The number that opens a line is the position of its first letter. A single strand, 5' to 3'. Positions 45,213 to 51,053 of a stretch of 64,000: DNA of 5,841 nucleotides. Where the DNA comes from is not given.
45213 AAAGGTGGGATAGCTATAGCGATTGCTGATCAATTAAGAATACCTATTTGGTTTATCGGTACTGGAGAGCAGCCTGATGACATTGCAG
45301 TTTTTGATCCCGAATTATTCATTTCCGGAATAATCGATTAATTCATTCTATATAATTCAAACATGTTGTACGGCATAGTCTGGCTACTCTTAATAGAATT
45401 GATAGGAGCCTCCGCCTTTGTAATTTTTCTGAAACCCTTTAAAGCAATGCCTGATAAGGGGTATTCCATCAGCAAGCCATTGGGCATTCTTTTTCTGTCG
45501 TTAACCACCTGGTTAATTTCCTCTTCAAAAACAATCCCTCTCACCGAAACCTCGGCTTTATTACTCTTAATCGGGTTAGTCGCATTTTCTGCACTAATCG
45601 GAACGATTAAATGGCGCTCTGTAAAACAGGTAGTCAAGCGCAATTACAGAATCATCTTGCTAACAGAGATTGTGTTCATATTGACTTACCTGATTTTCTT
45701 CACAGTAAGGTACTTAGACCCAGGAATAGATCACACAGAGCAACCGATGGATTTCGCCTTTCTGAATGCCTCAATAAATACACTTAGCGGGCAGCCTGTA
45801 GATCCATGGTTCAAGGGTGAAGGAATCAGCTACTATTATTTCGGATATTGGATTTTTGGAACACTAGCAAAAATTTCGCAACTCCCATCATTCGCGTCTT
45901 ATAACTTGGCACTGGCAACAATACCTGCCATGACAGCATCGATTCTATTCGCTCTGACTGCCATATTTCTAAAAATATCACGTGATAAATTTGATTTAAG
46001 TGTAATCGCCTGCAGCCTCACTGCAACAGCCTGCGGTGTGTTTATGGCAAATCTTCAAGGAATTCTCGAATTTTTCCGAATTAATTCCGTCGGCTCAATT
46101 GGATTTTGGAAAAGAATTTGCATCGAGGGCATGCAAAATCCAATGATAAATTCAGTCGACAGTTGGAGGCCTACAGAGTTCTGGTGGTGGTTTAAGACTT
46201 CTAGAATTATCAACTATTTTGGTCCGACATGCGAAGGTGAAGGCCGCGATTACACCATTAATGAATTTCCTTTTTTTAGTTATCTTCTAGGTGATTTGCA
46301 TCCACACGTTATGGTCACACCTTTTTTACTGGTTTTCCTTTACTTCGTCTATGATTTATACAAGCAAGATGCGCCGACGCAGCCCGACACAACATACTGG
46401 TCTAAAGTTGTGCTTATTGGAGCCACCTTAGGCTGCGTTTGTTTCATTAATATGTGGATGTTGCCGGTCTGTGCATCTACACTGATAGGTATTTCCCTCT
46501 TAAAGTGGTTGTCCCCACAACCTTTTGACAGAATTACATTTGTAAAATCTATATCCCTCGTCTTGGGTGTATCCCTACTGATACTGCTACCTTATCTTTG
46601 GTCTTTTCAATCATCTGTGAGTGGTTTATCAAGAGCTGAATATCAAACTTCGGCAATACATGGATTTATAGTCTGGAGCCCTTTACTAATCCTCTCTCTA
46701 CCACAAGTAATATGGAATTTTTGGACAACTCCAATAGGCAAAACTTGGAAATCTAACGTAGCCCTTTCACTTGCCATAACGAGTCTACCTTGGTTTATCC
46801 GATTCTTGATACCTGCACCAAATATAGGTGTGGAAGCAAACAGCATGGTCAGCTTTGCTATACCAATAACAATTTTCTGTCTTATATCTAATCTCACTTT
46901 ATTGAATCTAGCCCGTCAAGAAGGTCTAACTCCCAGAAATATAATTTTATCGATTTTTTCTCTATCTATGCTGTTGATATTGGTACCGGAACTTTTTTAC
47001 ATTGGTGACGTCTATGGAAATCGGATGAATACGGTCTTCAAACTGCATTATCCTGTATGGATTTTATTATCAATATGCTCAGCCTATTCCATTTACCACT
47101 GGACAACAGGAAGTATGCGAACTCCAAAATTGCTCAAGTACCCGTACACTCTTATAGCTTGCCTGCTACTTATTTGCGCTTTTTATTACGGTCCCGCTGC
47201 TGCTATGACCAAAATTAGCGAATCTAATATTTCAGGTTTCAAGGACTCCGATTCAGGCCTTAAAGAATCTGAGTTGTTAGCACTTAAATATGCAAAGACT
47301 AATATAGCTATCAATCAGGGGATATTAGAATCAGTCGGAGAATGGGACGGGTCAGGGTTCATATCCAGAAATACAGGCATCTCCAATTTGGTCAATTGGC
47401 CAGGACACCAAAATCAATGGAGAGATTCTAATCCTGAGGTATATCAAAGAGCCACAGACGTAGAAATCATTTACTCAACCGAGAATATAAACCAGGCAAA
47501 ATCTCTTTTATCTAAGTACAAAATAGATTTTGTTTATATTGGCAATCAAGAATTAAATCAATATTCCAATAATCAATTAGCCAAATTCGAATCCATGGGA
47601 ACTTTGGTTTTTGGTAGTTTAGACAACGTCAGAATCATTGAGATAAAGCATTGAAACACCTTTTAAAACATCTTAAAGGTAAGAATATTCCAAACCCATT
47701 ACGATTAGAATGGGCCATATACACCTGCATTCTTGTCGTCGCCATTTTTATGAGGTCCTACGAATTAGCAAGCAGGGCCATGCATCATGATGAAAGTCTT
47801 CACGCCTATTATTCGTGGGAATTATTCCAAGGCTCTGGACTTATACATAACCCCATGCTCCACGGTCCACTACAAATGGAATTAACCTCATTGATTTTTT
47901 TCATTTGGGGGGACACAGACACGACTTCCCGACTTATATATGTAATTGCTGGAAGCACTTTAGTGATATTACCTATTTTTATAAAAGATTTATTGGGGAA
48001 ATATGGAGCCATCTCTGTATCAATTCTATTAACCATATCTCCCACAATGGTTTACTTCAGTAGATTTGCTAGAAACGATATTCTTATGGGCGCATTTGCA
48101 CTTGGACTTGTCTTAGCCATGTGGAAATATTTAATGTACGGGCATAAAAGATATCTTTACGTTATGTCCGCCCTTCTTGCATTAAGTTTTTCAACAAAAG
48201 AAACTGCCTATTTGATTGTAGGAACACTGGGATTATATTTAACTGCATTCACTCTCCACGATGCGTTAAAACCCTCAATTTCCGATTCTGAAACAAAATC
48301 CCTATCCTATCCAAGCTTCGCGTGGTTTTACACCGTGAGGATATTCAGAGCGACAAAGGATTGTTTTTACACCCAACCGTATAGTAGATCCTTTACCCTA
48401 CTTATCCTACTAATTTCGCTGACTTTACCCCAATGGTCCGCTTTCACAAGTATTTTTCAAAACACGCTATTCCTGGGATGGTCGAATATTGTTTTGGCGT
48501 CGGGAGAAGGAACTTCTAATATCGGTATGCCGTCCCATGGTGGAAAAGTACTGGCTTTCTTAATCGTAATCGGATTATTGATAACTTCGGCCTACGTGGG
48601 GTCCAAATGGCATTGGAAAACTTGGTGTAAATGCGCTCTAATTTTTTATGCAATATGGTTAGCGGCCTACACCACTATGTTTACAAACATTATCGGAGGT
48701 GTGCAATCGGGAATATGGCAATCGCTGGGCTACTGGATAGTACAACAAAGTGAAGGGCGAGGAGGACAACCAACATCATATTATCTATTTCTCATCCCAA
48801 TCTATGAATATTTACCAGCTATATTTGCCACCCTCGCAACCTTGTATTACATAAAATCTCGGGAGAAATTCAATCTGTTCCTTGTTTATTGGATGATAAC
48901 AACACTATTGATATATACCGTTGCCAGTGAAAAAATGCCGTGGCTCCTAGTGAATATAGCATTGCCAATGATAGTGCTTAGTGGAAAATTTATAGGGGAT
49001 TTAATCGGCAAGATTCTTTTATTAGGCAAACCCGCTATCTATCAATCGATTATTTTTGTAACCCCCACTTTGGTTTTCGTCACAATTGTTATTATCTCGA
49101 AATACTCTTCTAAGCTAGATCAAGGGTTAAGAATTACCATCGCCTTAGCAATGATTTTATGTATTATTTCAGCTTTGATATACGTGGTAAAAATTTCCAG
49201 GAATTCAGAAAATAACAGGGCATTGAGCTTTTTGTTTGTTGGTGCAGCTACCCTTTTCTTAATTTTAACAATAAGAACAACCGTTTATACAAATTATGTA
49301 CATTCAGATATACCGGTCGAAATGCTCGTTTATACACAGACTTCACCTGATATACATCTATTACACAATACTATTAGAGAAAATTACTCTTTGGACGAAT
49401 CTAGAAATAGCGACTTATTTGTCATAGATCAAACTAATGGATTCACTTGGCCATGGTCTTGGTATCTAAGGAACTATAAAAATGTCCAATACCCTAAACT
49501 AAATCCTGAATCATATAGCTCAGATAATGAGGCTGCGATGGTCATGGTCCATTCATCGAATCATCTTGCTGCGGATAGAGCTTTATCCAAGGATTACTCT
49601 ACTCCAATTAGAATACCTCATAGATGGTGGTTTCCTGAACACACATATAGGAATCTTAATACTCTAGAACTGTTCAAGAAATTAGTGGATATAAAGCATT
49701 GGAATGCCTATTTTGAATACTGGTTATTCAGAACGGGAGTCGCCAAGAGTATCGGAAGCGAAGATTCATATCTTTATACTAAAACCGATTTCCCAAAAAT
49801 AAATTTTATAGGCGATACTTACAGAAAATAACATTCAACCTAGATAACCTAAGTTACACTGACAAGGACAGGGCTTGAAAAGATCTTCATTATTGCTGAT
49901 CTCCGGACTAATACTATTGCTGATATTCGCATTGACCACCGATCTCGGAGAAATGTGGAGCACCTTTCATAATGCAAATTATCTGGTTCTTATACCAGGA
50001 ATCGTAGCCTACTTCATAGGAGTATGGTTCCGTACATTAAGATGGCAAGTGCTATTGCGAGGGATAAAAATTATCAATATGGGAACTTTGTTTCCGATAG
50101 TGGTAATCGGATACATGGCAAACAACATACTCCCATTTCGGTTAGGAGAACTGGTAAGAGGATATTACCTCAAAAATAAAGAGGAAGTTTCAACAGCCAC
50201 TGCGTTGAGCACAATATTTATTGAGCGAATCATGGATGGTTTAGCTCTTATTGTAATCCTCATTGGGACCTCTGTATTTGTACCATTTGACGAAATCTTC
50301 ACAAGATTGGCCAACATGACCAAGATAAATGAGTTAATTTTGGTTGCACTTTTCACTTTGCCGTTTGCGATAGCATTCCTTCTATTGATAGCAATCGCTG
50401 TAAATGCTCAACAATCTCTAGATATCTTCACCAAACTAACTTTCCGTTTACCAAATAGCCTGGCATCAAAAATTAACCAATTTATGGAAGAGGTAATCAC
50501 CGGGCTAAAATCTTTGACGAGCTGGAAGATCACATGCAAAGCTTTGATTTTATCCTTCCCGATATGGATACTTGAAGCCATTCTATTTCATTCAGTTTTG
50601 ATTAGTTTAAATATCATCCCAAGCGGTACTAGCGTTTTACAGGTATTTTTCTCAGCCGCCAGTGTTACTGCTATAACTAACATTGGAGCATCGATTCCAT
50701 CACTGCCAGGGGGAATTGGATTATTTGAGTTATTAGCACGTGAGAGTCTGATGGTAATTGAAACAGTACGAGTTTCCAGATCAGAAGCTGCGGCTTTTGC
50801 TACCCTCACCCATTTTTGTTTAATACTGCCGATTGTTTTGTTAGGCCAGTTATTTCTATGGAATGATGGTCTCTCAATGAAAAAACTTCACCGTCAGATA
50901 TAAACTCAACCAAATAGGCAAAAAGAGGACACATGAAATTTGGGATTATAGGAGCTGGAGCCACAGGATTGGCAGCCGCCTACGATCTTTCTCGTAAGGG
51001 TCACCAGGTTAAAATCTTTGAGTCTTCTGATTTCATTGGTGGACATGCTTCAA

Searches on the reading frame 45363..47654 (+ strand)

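Call 53: search_protein_families(library=pfam, proteins=[window:45363-47654:+], max_evalue=0.00001)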
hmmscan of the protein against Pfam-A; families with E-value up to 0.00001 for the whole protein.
window:45363-47654:+ (763 aa): 1 family
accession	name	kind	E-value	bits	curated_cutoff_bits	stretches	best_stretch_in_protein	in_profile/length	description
PF10060.15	DUF2298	-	3.4e-88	297.2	27.8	1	45-569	2-488/488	Uncharacterized membrane protein (DUF2298)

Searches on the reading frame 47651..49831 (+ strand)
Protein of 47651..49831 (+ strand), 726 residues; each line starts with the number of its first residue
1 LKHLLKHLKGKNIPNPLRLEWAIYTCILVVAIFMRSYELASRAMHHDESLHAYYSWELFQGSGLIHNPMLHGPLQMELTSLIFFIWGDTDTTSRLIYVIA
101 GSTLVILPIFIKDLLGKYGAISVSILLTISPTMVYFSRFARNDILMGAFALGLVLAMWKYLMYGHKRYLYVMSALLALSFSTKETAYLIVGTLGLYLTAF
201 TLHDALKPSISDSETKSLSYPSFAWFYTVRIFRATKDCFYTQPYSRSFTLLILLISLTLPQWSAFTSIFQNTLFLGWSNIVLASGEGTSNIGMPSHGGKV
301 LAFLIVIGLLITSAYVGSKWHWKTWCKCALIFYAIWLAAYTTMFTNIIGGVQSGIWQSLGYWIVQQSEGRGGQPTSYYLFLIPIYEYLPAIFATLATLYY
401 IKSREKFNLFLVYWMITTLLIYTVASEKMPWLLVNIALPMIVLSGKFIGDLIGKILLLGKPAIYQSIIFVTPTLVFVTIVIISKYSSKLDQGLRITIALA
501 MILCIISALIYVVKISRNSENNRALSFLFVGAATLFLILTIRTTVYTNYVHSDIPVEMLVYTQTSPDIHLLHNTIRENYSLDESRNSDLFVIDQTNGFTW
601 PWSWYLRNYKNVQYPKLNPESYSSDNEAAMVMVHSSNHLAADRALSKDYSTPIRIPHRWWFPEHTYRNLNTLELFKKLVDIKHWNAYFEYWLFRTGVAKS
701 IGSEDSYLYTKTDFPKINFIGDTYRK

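Call 53: search_protein_families(library=pfam, proteins=[window:47651-49831:+], max_evalue=0.00001)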
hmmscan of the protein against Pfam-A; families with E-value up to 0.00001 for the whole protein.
window:47651-49831:+ (726 aa): 1 family
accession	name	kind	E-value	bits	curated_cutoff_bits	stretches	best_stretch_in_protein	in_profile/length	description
PF13231.12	PMT_2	-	4e-08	34.1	26.1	1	71-200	2-132/160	Dolichyl-phosphate-mannose-protein mannosyltransferase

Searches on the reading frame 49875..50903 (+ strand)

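Call 53: search_protein_families(library=pfam, proteins=[window:49875-50903:+], max_evalue=0.00001)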
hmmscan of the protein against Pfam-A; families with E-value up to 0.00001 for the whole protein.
window:49875-50903:+ (342 aa): 1 family
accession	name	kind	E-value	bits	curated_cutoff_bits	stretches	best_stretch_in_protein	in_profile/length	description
PF03706.18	LPG_synthase_TM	-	2.6e-41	142.5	33.4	1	8-324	2-302/302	Lysylphosphatidylglycerol synthase TM region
